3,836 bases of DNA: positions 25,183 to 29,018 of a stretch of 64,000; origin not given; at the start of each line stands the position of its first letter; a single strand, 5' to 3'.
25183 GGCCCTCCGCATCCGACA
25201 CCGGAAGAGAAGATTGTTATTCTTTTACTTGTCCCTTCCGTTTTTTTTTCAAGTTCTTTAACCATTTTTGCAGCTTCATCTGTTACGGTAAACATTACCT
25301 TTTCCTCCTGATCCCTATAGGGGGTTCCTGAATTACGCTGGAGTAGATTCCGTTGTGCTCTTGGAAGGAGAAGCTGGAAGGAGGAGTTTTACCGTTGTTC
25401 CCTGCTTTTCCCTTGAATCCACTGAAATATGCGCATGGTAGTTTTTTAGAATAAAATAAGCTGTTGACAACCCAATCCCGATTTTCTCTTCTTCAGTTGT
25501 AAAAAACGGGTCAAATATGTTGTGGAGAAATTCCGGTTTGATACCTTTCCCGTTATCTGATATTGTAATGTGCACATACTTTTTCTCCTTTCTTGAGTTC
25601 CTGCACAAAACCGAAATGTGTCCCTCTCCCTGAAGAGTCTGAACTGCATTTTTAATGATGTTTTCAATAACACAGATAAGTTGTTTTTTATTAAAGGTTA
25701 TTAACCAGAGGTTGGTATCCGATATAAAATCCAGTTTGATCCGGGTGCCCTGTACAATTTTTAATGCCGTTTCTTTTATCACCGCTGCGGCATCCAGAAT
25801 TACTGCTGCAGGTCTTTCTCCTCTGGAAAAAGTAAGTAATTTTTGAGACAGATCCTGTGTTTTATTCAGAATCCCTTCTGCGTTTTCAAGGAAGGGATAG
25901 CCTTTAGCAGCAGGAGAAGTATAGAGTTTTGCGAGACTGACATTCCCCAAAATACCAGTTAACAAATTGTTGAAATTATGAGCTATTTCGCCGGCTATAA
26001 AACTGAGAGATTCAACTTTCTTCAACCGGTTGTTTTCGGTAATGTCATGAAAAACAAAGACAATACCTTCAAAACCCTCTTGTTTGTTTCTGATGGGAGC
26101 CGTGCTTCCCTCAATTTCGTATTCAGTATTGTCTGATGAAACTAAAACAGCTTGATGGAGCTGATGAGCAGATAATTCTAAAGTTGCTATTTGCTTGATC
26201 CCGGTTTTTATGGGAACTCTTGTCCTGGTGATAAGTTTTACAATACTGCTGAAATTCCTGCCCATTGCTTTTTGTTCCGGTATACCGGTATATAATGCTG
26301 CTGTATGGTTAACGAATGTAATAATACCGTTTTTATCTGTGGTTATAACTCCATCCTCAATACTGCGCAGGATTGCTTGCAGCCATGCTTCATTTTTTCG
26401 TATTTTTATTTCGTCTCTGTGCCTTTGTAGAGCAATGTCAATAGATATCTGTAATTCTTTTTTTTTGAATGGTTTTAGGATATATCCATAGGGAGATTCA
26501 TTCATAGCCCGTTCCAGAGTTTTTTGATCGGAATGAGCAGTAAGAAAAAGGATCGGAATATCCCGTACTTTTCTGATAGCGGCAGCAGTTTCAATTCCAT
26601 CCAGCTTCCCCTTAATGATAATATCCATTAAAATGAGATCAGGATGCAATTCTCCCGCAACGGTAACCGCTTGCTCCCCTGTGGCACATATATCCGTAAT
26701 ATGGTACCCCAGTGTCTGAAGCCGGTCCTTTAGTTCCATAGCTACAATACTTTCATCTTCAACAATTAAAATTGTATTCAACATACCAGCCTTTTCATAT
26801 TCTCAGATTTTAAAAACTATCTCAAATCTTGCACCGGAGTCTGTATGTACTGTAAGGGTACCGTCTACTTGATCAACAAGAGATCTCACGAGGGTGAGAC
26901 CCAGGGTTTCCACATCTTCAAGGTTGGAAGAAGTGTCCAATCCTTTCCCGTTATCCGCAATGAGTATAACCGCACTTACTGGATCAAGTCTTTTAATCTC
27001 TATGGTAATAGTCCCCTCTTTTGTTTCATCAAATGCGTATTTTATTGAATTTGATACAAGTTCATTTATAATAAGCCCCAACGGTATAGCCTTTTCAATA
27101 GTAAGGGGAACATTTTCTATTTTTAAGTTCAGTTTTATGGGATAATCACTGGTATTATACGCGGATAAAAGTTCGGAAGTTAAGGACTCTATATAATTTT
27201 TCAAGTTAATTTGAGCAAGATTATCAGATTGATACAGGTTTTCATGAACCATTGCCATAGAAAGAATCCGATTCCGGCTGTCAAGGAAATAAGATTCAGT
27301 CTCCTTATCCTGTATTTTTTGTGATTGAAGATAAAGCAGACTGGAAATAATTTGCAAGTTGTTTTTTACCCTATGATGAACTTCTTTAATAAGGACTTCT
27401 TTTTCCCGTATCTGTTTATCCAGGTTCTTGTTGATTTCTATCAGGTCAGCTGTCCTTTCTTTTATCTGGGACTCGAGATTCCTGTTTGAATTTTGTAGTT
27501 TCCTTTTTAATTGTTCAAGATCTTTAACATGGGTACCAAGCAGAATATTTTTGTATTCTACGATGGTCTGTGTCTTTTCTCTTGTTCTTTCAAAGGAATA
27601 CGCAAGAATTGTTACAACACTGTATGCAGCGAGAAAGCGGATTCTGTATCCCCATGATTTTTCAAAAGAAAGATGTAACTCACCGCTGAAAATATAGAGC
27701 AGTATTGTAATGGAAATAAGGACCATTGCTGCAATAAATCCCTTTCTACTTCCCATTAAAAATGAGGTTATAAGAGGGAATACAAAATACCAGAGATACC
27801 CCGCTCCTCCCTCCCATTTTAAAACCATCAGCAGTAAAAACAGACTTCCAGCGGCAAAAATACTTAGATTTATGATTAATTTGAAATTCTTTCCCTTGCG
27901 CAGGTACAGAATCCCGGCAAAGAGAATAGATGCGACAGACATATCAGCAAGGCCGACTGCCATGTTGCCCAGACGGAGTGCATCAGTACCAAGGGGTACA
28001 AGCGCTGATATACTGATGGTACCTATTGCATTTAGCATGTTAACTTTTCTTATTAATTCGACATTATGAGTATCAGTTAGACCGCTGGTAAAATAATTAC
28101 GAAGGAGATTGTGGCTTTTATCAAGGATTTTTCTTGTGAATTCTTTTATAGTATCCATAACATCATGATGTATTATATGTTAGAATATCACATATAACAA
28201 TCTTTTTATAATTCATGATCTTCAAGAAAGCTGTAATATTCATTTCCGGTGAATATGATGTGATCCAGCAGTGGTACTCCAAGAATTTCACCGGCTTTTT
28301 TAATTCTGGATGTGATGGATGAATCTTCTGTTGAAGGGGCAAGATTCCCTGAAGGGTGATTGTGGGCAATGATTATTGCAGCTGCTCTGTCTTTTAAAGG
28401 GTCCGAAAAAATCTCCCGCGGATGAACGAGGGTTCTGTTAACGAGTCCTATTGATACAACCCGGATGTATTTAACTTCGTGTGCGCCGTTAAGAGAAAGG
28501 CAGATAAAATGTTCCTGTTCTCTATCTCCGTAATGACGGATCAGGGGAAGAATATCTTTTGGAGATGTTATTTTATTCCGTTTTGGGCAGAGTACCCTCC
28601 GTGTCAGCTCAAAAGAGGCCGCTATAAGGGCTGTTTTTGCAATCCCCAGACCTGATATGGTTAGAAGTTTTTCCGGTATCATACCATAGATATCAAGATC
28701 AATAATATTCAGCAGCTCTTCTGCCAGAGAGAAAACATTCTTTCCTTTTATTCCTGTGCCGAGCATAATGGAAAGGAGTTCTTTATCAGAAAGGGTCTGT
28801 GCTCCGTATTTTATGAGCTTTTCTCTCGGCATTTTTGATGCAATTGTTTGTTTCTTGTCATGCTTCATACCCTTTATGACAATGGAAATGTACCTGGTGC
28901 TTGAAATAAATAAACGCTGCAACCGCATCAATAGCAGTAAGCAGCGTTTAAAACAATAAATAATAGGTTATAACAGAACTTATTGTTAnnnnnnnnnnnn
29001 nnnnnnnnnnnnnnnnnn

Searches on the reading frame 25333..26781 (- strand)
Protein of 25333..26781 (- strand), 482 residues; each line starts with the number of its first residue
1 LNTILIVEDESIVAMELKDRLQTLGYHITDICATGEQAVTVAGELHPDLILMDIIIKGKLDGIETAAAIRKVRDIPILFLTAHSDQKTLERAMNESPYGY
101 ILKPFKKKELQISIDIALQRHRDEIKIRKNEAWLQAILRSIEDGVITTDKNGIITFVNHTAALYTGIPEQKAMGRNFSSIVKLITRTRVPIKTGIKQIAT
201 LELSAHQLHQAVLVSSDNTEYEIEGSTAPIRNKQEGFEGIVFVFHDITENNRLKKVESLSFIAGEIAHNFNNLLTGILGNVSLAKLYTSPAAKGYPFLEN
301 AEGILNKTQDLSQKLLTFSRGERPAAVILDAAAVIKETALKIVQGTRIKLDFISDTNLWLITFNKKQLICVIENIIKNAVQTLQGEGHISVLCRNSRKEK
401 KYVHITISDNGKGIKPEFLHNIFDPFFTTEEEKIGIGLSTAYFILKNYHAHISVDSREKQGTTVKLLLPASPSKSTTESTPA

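Call 41: search_protein_families(library=pfam, proteins=[window:25333-26781:-], max_evalue=0.00001)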
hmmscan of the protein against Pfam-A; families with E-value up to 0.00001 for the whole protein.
window:25333-26781:- (482 aa): 5 families
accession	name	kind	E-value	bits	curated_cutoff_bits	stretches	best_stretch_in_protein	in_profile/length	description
PF00072.30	Response_reg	-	1.8e-22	80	30.2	1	4-113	1-109/111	Response regulator receiver domain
PF02518.31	HATPase_c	-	2.1e-19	70.4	26.4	1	366-470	4-109/111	Histidine kinase-, DNA gyrase B-, and HSP90-like ATPase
PF00989.32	PAS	-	3.6e-13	49.9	22.6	1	134-247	3-113/113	PAS fold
PF13426.13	PAS_9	-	9e-10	39.2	27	1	143-249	2-103/103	PAS domain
PF08448.16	PAS_4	-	4e-08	33.9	23.1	1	138-250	1-108/110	PAS fold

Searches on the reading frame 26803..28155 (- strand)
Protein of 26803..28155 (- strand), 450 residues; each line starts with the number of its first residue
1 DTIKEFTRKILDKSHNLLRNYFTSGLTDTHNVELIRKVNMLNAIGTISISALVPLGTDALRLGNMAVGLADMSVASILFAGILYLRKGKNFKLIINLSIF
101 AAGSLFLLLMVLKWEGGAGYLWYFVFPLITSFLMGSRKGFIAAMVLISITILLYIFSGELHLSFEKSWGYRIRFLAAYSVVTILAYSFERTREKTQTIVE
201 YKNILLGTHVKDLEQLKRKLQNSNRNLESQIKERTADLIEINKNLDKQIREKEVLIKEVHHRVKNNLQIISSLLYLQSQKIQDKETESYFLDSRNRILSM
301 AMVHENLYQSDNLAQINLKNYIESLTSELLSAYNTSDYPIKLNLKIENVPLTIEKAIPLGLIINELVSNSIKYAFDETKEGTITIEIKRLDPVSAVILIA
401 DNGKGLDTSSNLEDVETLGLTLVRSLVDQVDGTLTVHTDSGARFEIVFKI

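Call 41: search_protein_families(library=pfam, proteins=[window:26803-28155:-], max_evalue=0.00001)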
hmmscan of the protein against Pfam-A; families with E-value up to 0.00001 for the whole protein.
window:26803-28155:- (450 aa): 5 families
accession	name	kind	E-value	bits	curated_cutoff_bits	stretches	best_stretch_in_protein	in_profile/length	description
PF07568.18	HisKA_2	-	1.8e-29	102.1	22.3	1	258-333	1-76/76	Histidine kinase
PF02518.31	HATPase_c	-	1.4e-11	45.2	26.4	1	356-449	3-108/111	Histidine kinase-, DNA gyrase B-, and HSP90-like ATPase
PF20966.2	MASE6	-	1.1e-07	32.5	27.4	1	66-196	38-167/170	MASE6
PF13581.12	HATPase_c_2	-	2.4e-07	31.2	27.4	1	351-431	24-113/127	Histidine kinase-like ATPase domain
PF07536.20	HWE_HK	-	9.3e-07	29.9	22.8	1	258-322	1-62/83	HWE histidine kinase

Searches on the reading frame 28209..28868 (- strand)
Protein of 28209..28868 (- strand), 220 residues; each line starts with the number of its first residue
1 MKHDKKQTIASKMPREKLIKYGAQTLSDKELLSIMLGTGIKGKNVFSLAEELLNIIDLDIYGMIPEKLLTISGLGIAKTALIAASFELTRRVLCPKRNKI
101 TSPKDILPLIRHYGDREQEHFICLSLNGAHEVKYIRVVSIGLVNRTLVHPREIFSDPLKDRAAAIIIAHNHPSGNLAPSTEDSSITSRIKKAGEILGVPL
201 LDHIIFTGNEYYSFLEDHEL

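Call 34: search_protein_families(library=ncbifam, proteins=[window:28209-28868:-], max_evalue=0.01)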
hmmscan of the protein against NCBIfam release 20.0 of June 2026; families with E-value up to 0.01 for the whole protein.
window:28209-28868:- (220 aa): 2 families
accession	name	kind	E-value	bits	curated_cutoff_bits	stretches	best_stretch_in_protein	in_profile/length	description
NF000642.1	PRK00024.1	equivalog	4.5e-61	206.2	180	1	15-218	1-210/212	RadC family protein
TIGR00608.1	radc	subfamily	3.6e-56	190.4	133.85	1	13-217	1-215/218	RadC family protein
